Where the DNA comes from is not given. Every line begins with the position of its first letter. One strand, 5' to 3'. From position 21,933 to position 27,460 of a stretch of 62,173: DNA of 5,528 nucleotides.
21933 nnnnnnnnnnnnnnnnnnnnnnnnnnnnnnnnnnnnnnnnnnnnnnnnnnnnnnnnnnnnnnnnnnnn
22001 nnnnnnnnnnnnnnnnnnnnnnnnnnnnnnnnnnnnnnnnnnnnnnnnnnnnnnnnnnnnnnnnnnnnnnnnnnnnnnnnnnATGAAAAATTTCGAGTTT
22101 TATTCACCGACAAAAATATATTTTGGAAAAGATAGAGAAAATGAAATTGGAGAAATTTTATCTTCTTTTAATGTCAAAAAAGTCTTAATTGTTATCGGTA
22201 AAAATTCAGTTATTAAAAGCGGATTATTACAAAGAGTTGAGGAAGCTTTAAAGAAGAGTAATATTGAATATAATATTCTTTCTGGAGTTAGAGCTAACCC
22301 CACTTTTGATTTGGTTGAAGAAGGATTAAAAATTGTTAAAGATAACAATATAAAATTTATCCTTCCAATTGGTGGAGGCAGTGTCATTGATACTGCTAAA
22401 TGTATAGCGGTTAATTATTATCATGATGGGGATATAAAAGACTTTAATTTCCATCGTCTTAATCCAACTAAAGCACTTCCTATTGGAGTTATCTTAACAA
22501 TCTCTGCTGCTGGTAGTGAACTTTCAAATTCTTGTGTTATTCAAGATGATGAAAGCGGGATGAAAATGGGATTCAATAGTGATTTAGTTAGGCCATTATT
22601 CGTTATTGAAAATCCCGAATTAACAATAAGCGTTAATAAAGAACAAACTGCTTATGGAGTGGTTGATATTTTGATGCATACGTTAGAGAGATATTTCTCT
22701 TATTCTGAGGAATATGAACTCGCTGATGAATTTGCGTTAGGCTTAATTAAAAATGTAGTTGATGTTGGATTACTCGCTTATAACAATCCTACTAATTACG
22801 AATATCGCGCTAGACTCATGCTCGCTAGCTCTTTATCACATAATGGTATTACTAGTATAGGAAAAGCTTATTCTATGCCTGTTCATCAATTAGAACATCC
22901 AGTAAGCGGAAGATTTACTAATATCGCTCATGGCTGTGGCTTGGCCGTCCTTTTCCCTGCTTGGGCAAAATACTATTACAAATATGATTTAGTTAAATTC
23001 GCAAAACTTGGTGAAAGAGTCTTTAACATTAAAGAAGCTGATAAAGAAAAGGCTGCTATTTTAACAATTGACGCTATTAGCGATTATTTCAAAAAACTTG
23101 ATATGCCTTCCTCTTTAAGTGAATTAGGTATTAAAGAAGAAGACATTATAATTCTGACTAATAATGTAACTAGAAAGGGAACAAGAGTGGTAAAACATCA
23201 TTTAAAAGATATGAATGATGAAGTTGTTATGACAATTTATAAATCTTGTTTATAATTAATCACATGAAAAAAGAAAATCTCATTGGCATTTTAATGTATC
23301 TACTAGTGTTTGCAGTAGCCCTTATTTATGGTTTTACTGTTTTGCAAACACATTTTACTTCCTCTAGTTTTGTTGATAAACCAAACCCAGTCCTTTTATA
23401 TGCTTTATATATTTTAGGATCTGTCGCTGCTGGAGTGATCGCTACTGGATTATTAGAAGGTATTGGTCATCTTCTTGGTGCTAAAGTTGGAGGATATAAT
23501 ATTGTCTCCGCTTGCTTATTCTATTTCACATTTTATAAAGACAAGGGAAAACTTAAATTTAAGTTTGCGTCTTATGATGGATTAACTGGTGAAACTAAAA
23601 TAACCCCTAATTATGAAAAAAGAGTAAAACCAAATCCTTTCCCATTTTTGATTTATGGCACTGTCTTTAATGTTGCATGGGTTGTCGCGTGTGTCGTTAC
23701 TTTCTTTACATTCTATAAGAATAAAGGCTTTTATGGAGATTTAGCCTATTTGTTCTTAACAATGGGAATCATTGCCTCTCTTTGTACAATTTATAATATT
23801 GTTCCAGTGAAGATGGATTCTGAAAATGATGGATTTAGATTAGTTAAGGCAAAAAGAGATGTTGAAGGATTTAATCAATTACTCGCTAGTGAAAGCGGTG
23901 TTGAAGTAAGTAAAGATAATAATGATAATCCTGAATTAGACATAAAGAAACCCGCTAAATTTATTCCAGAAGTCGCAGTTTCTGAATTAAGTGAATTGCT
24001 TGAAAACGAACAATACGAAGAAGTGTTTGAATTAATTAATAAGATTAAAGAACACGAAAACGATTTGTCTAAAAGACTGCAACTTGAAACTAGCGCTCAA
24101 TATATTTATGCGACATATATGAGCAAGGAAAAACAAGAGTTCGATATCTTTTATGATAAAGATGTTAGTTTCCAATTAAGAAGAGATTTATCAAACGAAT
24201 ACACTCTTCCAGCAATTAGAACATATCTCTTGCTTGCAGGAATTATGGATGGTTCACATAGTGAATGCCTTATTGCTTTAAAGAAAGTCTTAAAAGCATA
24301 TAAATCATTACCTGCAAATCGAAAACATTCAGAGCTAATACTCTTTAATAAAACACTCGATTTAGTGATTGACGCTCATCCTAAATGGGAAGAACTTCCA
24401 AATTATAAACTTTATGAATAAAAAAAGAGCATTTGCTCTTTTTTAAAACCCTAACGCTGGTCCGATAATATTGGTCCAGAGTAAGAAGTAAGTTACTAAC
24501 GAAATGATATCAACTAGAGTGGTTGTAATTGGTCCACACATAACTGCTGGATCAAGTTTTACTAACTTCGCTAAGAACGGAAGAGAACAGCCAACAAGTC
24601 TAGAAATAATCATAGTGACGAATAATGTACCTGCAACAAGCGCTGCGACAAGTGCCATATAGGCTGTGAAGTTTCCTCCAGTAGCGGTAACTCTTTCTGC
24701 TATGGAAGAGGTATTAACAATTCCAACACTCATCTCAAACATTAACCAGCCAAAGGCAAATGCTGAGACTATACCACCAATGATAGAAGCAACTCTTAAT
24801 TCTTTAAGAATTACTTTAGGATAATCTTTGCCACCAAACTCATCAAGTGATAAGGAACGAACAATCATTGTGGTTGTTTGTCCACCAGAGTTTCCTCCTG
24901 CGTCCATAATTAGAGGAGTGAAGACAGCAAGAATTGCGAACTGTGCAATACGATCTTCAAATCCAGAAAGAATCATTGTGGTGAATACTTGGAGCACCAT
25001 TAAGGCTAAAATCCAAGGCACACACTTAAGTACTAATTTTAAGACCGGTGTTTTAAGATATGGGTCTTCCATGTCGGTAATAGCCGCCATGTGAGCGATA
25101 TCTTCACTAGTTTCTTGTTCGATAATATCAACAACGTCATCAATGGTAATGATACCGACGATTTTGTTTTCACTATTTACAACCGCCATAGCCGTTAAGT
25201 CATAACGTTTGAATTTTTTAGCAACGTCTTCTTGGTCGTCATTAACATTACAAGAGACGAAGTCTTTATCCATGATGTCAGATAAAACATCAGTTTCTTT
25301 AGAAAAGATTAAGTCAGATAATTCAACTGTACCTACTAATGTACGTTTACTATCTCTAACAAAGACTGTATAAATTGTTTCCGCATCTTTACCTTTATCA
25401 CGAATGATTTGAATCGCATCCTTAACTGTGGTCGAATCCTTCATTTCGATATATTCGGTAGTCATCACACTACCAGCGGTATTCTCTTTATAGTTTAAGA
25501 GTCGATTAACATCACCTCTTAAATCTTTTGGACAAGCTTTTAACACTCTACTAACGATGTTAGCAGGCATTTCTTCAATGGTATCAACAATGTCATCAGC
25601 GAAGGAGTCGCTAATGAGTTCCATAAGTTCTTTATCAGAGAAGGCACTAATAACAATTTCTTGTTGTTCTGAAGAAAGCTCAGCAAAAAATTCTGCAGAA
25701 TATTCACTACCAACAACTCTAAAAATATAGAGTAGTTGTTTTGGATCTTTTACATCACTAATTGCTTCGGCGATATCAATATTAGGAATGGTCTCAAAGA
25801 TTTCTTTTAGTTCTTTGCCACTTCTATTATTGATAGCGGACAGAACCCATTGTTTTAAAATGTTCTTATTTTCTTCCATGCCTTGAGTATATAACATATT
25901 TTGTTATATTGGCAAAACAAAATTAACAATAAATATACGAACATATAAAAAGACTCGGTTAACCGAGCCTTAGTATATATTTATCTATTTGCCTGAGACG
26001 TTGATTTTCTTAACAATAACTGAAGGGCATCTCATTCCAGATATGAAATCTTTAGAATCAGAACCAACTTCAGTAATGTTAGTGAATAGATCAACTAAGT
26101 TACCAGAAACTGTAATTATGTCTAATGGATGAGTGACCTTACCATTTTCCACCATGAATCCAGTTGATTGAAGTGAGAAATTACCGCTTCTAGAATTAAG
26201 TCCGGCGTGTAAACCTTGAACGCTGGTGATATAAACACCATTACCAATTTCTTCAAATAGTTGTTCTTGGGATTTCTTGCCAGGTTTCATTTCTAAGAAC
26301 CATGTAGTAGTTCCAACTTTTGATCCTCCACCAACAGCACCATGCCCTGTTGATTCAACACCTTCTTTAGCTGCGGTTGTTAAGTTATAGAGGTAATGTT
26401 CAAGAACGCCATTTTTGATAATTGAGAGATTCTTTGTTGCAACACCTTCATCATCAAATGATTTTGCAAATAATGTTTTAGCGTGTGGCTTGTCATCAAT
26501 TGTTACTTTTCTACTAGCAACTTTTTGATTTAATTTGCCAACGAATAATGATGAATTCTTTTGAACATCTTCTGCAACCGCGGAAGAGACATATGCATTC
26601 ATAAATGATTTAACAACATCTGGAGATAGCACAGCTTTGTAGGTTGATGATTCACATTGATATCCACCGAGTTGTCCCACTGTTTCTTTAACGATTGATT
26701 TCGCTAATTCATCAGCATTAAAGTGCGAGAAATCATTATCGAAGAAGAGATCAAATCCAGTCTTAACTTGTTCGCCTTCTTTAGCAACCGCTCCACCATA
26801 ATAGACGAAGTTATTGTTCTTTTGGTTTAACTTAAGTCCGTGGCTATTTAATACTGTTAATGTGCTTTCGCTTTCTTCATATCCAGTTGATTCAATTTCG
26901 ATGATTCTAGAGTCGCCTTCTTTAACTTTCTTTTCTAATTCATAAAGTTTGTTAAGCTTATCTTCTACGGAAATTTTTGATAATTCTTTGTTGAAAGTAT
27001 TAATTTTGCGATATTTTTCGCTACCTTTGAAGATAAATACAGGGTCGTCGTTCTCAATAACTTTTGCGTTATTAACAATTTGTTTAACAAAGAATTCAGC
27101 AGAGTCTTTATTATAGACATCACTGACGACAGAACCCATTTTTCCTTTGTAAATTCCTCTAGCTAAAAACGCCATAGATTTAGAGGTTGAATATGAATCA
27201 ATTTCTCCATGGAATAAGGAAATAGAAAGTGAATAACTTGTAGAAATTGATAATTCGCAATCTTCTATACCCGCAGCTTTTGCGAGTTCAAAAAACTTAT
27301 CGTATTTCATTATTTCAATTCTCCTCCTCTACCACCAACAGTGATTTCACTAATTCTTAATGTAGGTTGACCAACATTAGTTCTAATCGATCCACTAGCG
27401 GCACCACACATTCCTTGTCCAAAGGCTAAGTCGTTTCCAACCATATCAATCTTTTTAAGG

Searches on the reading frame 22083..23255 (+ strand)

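Call 18: search_protein_families(library=pfam, proteins=[window:22083-23255:+], max_evalue=0.0001)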
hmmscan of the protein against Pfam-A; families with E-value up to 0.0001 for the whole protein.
window:22083-23255:+ (390 aa): 3 families
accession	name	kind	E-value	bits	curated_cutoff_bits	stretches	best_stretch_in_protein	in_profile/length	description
PF00465.25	Fe-ADH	-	2.8e-45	154.4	31.3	1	9-177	1-167/168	Iron-containing alcohol dehydrogenase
PF25137.1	ADH_Fe_C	-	5.5e-30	105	27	1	189-388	1-192/194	Fe-containing alcohol dehydrogenase family, C-terminal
PF13685.12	Fe-ADH_2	-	7.4e-13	49.2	28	1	15-110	3-95/149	Iron-containing alcohol dehydrogenase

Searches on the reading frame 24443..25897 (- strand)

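Call 18: search_protein_families(library=pfam, proteins=[window:24443-25897:-], max_evalue=0.0001)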
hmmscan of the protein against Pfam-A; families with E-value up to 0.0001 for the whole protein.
window:24443-25897:- (484 aa): 3 families
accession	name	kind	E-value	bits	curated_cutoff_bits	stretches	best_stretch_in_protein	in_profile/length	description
PF01769.21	MgtE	-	3.3e-27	95.7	27.6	1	327-473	1-125/125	Divalent cation transporter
PF00571.33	CBS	-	6.9e-19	68.4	24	1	206-259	2-55/57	CBS domain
PF03448.22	MgtE_N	-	1.5e-18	67.6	25.9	1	40-139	4-102/102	MgtE intracellular N domain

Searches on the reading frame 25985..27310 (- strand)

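Call 18: search_protein_families(library=pfam, proteins=[window:25985-27310:-], max_evalue=0.0001)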
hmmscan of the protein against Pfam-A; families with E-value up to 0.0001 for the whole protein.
window:25985-27310:- (441 aa): 3 families
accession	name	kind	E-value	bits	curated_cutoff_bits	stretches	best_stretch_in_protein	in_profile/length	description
PF19289.4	PmbA_TldD_3rd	-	1.3e-64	217.9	22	1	222-440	2-220/220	PmbA/TldA metallopeptidase C-terminal domain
PF19290.4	PmbA_TldD_2nd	-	2.6e-11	44.4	20.9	1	109-214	2-109/109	PmbA/TldA metallopeptidase central domain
PF01523.21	PmbA_TldD_1st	-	3.9e-07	30.6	20.9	1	18-82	1-65/65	PmbA/TldA metallopeptidase domain 1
